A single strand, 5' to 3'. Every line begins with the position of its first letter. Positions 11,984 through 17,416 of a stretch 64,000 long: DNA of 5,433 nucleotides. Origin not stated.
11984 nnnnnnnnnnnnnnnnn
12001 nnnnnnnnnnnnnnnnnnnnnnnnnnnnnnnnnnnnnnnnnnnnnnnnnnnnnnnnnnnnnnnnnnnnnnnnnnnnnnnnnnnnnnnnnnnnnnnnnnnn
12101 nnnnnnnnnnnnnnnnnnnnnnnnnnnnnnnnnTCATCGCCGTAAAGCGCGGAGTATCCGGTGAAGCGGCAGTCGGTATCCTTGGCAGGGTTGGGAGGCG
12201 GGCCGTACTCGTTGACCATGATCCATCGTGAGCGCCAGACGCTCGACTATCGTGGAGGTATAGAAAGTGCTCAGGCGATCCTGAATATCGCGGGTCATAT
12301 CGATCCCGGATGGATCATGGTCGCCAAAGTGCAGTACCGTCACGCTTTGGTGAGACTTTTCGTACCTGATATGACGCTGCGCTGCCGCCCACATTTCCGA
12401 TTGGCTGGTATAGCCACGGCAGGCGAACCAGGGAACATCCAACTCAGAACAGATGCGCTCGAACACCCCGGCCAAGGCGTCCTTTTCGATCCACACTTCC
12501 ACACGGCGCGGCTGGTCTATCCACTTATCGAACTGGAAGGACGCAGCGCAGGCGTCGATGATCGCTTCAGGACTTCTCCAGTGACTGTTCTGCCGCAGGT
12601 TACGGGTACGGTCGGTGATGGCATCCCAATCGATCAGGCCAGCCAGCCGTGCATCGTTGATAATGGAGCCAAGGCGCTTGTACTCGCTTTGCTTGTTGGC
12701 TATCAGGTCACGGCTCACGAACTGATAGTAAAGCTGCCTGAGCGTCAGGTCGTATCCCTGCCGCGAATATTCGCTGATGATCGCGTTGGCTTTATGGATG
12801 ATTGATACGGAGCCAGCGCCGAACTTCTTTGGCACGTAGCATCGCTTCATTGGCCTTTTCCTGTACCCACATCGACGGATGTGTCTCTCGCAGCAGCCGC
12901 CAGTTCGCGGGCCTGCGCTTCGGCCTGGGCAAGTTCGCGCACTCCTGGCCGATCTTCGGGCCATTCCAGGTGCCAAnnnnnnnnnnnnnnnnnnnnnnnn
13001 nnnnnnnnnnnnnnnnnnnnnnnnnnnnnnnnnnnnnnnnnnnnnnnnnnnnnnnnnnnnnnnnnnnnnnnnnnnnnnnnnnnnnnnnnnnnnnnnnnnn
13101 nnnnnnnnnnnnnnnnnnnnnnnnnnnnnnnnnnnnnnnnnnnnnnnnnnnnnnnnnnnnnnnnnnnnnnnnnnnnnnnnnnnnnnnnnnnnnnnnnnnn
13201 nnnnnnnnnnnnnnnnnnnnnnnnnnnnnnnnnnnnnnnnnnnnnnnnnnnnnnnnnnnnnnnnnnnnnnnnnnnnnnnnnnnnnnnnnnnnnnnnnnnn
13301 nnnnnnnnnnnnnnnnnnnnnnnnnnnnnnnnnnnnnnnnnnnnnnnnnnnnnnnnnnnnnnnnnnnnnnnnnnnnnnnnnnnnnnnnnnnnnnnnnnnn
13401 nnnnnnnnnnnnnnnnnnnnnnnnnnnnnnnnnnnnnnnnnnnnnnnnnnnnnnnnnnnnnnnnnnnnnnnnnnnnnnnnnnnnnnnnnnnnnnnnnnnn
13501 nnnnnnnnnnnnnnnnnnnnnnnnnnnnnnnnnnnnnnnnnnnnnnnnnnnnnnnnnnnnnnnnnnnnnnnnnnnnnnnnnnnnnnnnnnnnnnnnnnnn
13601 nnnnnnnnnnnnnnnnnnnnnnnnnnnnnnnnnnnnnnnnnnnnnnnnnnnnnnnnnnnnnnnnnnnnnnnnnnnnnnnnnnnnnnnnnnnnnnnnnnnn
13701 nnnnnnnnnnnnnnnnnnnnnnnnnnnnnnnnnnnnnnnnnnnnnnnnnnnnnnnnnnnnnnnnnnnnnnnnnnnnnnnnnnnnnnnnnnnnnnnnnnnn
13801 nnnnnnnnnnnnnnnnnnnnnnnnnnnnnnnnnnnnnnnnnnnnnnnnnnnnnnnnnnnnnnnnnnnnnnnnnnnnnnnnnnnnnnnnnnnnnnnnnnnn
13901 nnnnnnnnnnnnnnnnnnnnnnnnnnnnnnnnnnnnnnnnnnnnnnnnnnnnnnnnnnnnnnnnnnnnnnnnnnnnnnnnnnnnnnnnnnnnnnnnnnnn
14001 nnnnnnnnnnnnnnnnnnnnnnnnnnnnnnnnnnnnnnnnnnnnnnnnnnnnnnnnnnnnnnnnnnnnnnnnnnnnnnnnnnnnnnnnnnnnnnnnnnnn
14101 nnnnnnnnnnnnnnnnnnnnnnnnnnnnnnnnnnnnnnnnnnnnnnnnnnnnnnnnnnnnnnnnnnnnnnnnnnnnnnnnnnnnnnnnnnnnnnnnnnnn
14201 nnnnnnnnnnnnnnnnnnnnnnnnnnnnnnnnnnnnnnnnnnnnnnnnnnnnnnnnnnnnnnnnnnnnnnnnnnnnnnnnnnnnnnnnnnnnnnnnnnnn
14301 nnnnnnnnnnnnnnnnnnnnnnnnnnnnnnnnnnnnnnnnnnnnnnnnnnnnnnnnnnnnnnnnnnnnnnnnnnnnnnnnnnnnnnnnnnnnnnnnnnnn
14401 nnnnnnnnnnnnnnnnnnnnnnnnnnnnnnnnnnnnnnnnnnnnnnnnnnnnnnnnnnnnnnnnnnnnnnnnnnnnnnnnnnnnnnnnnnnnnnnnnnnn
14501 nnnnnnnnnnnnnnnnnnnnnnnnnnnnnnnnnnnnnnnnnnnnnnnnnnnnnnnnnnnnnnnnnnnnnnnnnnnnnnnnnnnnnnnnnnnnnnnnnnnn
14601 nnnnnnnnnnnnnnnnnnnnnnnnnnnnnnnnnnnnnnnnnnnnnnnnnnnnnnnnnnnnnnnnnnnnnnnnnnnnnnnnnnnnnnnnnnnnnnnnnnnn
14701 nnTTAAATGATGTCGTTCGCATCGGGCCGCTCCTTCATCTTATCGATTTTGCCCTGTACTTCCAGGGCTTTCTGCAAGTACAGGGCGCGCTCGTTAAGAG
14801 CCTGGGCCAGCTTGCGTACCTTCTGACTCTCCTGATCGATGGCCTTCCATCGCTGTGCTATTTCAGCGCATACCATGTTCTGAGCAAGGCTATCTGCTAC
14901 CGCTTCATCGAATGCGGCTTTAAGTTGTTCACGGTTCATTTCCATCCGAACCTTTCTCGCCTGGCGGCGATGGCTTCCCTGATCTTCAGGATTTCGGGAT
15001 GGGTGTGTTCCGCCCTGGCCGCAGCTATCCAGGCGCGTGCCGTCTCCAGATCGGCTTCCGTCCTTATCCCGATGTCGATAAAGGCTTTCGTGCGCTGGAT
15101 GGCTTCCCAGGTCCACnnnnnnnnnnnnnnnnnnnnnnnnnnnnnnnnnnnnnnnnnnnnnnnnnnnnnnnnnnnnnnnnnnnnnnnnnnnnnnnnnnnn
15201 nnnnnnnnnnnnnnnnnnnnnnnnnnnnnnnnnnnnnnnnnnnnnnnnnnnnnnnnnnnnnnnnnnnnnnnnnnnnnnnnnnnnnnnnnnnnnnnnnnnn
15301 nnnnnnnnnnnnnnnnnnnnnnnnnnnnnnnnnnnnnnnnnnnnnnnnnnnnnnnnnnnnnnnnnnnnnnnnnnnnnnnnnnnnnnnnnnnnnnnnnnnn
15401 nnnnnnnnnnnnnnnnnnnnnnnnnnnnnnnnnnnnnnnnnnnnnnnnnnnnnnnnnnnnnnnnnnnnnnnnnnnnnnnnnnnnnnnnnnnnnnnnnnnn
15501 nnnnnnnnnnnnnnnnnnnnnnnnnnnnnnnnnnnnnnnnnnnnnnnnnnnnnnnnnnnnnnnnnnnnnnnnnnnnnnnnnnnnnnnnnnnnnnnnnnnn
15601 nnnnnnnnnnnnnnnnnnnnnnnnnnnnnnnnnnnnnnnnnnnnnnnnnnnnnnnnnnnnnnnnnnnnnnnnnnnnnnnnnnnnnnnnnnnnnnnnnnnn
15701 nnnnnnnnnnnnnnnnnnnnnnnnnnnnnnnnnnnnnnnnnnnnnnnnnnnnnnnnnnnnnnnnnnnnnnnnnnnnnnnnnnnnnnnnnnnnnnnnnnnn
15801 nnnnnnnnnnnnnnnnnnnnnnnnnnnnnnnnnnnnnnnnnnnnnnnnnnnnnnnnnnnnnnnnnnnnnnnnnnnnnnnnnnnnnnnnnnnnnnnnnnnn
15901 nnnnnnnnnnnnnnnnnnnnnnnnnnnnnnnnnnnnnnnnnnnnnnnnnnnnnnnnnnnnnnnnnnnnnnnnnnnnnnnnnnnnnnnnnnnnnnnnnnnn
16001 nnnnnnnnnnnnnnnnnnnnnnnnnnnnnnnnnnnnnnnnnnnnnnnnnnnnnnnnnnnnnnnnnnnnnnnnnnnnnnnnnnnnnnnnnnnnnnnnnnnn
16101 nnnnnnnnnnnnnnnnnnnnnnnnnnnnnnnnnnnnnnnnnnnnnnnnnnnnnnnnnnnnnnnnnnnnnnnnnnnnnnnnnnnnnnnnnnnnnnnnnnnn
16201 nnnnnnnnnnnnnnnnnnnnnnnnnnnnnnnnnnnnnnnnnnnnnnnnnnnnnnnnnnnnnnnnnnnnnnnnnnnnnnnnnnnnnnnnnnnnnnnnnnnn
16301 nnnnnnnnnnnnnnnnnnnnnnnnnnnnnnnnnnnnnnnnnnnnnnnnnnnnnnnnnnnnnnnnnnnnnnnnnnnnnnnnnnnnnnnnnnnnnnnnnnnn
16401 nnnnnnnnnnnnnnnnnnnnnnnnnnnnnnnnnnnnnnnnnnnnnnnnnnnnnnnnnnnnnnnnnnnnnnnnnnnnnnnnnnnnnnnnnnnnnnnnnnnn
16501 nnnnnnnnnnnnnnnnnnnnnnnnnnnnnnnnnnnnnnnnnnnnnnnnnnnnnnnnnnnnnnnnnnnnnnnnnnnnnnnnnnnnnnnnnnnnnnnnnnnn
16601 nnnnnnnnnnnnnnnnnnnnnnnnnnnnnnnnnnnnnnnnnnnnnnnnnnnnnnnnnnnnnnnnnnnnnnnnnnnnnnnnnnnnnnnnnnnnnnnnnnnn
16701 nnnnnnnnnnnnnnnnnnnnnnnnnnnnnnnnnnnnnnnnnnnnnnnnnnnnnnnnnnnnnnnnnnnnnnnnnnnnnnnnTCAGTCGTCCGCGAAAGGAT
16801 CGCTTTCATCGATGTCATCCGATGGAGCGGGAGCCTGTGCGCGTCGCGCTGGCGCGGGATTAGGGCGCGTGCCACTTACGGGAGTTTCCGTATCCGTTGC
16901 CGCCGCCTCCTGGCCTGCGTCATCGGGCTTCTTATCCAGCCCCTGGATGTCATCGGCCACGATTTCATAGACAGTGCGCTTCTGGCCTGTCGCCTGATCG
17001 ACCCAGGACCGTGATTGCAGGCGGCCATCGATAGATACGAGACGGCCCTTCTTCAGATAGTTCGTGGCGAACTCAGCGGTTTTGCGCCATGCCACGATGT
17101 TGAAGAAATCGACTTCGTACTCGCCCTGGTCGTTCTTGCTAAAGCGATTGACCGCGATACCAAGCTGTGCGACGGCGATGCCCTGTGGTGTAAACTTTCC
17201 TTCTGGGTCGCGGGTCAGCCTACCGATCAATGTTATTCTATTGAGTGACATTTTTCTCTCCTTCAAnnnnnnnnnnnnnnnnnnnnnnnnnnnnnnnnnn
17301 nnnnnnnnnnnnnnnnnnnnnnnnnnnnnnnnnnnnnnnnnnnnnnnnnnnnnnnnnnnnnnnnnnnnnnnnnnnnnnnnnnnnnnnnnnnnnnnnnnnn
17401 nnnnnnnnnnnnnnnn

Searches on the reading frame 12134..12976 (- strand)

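Call 43: search_protein_families(library=pfam, proteins=[window:12134-12976:-], max_evalue=0.001)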
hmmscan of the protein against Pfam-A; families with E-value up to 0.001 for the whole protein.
window:12134-12976:- (280 aa): 0 families

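Call 45: search_protein_families(library=phrogs, proteins=[window:12134-12976:-], max_evalue=0.001)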
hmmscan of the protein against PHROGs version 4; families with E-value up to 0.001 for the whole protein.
window:12134-12976:- (280 aa): 1 family
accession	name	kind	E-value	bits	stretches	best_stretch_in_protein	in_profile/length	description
phrog_6247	-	DNA, RNA and nucleotide metabolism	8.3e-85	285.6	1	43-263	2-224/303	DNA topoisomerase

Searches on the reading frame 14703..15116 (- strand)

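Call 83: search_protein_families(library=pfam, proteins=[window:14703-15116:-], max_evalue=0.01)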
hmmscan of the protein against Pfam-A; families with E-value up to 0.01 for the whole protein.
window:14703-15116:- (137 aa): 2 families
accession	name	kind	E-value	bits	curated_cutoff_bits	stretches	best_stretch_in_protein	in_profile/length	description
PF06760.16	DUF1221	-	0.0064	16.4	25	1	65-123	18-72/215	Protein of unknown function (DUF1221)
PF21811.2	RdfA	-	0.0096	16.2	27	0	84-122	17-53/195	Rod-determining factor A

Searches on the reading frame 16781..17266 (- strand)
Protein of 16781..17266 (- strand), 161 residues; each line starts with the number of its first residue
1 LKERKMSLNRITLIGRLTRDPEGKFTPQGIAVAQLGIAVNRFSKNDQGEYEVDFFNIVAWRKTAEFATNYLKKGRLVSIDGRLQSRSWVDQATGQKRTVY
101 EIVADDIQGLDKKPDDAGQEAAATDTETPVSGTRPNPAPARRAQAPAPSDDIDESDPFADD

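Call 44: search_protein_families(library=pfam, proteins=[window:16781-17266:-], max_evalue=0.001)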
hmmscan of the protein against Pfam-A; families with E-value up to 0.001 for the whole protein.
window:16781-17266:- (161 aa): 1 family
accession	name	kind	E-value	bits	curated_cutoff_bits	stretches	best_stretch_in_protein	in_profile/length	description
PF00436.31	SSB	-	9e-34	116.1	26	1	8-108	1-102/104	Single-strand binding protein family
